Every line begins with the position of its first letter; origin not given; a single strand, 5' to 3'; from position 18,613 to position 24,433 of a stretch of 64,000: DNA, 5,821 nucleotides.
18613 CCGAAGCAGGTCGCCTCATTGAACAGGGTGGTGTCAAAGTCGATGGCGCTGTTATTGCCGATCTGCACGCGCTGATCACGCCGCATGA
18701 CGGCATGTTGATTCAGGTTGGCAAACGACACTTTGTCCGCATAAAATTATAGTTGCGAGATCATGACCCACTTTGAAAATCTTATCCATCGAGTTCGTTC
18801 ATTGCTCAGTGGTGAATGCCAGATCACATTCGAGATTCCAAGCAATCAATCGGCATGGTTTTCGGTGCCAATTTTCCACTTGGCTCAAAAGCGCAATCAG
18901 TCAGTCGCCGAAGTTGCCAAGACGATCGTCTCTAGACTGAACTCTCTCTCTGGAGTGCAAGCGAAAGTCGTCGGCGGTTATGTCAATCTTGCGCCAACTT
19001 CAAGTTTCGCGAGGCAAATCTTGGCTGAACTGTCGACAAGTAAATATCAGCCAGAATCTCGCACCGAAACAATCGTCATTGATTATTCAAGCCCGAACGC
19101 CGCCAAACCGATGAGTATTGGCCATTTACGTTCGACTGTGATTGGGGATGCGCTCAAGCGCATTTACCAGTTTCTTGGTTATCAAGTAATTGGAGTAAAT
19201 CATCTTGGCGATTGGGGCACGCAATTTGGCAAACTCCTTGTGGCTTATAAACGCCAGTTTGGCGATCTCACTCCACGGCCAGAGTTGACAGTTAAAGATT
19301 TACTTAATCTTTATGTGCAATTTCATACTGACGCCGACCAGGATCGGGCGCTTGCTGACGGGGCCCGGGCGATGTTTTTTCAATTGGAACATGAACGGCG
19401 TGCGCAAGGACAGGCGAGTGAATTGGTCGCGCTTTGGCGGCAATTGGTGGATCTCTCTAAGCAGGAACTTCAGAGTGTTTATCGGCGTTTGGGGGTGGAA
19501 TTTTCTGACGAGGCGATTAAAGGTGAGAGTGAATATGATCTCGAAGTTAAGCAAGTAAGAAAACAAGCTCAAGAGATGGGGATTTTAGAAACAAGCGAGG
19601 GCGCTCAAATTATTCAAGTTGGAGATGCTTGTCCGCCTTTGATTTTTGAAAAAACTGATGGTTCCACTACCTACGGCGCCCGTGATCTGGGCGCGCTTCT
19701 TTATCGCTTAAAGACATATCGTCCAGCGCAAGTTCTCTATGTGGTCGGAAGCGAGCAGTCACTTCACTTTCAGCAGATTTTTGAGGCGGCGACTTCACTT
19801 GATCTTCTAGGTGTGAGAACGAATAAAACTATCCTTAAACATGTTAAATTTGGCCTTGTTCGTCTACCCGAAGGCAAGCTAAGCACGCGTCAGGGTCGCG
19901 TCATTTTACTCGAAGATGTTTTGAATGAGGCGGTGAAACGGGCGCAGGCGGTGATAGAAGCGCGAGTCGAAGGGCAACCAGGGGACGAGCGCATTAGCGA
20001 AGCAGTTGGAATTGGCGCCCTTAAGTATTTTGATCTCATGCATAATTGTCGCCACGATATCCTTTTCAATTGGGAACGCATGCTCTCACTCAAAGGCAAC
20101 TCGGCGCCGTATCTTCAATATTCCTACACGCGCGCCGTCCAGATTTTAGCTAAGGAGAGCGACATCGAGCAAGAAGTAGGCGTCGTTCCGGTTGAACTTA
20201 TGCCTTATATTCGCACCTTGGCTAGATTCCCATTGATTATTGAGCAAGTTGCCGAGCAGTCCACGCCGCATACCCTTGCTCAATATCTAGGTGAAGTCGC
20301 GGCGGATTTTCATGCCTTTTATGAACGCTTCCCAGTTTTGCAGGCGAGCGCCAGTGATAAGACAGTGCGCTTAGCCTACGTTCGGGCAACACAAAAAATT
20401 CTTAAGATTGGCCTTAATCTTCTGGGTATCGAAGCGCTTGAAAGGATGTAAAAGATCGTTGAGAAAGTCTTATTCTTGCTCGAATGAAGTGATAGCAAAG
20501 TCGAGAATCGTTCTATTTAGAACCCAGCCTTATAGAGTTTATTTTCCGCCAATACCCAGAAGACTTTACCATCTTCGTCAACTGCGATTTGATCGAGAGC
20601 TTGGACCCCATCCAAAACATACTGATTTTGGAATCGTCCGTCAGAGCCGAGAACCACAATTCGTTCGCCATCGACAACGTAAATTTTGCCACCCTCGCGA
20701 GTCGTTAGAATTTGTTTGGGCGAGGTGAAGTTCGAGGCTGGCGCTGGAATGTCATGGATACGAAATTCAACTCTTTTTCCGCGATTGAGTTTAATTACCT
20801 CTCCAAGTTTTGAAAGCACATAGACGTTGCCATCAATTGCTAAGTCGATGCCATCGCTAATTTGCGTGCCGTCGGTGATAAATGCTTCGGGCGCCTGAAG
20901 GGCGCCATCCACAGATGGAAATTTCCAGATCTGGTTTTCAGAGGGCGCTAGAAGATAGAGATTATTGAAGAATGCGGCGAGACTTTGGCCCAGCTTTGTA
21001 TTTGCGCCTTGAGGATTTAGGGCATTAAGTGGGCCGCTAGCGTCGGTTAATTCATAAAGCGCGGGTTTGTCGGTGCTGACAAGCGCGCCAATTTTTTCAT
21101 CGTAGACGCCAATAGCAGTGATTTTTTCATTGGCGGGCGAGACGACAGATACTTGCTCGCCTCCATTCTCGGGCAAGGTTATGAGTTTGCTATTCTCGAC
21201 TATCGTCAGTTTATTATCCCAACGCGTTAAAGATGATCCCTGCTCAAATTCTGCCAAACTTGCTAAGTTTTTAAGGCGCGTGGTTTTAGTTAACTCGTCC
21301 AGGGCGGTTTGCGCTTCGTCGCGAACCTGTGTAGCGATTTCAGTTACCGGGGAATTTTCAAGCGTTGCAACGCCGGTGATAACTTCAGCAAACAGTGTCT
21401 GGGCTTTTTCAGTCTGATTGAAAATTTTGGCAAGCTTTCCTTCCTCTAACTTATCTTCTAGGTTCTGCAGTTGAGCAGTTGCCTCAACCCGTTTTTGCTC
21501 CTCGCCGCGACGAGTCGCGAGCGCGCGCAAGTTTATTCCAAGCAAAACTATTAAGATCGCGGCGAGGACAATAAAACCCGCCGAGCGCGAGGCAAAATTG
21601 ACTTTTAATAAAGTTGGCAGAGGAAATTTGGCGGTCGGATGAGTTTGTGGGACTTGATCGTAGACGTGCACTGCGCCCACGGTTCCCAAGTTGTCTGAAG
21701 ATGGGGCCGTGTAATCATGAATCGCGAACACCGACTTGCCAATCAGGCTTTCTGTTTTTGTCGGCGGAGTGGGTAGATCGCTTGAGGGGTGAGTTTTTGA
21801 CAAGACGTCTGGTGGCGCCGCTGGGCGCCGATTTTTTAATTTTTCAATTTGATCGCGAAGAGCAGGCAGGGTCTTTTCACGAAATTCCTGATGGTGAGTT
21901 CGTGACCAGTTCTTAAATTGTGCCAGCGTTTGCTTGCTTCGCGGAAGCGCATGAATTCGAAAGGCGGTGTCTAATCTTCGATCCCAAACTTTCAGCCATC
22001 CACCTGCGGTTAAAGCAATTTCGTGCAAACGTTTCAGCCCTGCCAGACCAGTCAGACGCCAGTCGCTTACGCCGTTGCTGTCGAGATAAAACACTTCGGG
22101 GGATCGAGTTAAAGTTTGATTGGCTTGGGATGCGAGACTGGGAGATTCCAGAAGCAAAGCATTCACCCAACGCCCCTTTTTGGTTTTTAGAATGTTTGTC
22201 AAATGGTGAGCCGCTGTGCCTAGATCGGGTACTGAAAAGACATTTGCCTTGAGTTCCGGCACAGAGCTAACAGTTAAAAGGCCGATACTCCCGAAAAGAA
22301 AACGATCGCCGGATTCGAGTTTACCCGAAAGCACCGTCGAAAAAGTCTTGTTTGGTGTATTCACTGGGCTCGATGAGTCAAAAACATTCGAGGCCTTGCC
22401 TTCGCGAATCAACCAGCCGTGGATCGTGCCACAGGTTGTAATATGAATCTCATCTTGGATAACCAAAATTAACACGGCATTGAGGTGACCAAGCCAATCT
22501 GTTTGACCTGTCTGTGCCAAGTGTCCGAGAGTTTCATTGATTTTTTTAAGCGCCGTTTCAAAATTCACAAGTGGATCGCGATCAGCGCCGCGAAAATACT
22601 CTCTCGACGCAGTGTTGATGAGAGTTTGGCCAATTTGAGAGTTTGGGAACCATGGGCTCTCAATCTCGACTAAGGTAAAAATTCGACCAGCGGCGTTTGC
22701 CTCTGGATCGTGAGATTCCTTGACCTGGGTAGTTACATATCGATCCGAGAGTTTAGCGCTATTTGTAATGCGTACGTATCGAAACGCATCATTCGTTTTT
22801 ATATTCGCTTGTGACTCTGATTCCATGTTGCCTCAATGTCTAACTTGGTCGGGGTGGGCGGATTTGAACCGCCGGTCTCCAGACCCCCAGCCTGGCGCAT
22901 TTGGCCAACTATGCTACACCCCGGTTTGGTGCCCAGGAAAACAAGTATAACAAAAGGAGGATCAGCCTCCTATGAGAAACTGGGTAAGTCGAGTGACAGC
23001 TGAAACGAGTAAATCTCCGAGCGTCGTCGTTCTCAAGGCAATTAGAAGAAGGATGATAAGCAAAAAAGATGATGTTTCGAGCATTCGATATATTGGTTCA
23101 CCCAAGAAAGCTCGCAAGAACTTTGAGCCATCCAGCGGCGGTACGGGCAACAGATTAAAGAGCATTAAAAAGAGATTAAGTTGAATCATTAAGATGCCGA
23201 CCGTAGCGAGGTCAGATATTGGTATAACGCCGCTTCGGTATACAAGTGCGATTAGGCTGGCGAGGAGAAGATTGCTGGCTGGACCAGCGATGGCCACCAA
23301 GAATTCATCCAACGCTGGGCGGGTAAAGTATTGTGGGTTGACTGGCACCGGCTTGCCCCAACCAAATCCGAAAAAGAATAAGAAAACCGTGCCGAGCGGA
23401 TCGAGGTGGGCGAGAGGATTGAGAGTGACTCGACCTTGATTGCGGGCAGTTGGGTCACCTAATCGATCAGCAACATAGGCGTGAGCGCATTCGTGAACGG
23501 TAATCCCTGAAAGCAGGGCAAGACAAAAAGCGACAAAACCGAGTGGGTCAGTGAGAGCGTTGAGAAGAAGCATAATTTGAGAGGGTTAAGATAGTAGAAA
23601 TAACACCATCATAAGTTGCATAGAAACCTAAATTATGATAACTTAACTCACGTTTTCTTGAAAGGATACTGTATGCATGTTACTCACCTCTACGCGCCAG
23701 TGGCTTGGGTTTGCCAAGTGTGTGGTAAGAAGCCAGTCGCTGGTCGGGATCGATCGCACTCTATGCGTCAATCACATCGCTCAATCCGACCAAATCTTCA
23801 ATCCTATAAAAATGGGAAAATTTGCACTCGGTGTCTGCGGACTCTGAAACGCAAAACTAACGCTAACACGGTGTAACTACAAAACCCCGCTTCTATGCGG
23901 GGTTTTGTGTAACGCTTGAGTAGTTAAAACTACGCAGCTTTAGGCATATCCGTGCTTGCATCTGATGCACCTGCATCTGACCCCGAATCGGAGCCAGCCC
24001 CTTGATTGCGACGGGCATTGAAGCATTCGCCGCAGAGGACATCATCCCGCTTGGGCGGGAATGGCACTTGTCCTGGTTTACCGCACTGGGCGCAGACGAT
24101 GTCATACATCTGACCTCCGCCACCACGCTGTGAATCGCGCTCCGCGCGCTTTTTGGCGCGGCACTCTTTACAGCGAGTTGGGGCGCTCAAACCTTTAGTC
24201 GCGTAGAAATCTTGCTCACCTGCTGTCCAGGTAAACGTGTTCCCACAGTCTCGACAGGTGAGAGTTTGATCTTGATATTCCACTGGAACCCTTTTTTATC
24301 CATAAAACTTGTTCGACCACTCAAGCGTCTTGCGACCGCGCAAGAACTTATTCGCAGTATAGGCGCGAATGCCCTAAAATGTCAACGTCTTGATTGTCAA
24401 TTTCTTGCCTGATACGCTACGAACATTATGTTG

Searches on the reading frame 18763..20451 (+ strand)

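Call 10: search_protein_families(library=pfam, proteins=[window:18763-20451:+], max_evalue=0.00001)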
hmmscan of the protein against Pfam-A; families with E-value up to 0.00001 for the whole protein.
window:18763-20451:+ (562 aa): 2 families
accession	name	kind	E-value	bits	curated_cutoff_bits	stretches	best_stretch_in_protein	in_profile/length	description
PF00750.26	tRNA-synt_1d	-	1.3e-79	268.2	23.3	1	92-437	9-349/349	tRNA synthetases class I (R), catalytic domain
PF05746.21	DALR_1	-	6.4e-25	87.9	22.3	1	451-562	1-117/117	DALR anticodon binding domain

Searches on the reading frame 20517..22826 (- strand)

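Call 10: search_protein_families(library=pfam, proteins=[window:20517-22826:-], max_evalue=0.00001)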
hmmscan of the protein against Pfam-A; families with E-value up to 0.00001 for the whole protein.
window:20517-22826:- (769 aa): 0 families

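Call 12: search_protein_families(library=pfam, proteins=[window:20517-22826:-], max_evalue=1)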
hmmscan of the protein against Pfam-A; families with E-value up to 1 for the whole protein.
window:20517-22826:- (769 aa): 1 family
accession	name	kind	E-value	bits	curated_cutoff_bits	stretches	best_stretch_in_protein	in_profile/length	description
PF14316.11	DUF4381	-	0.19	12.5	27.2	1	416-463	19-66/145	Domain of unknown function (DUF4381)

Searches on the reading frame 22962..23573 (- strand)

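Call 10: search_protein_families(library=pfam, proteins=[window:22962-23573:-], max_evalue=0.00001)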
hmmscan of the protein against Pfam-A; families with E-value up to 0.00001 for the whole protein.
window:22962-23573:- (203 aa): 1 family
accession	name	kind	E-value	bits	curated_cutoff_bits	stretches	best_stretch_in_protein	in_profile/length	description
PF02163.28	Peptidase_M50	-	1.9e-14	54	27.2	2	124-167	161-208/221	Peptidase family M50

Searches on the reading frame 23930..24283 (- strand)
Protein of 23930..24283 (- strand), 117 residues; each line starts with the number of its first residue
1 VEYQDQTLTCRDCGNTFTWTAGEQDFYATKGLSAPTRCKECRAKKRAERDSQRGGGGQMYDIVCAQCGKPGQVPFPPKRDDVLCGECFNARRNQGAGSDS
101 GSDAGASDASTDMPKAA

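Call 12: search_protein_families(library=pfam, proteins=[window:23930-24283:-], max_evalue=1)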
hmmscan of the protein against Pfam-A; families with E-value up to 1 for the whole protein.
window:23930-24283:- (117 aa): 11 families
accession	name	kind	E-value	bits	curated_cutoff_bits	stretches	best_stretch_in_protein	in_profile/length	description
PF13451.12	zf_Tbcl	-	2.2e-18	66.4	24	1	4-49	1-47/48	Probable treble clef domain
PF23477.1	zf_Tbcl_2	-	1e-11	44.8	27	1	58-92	2-37/37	Probable treble clef zinc finger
PF17207.9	MCM_OB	-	0.047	13.9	24.8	1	3-48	30-66/126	MCM OB domain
PF01155.25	HypA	-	0.054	14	28.9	1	2-45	65-96/112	Hydrogenase/urease nickel incorporation, metallochaperone, hypA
PF14522.11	Cytochrome_C7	-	0.057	13.7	24.8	1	5-67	11-65/67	Cytochrome c7 and related cytochrome c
PF09723.15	Zn_ribbon_8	-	0.06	13.8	34.4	1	9-44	7-35/41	Zinc ribbon domain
PF13717.11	Zn_ribbon_4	-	0.083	13.3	30.3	0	62-88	3-32/36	zinc-ribbon domain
PF08271.17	Zn_Ribbon_TF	-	0.084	12.9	29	0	37-68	2-26/43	TFIIB zinc-binding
PF12773.13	DZR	-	0.11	13.1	27.3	1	4-46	9-35/45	Double zinc ribbon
PF14599.11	zinc_ribbon_6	-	0.22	11.9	27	0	58-75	26-43/59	Zinc-ribbon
PF10217.14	DUF2039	-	0.24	12.2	27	1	7-69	29-88/89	Uncharacterized conserved protein (DUF2039)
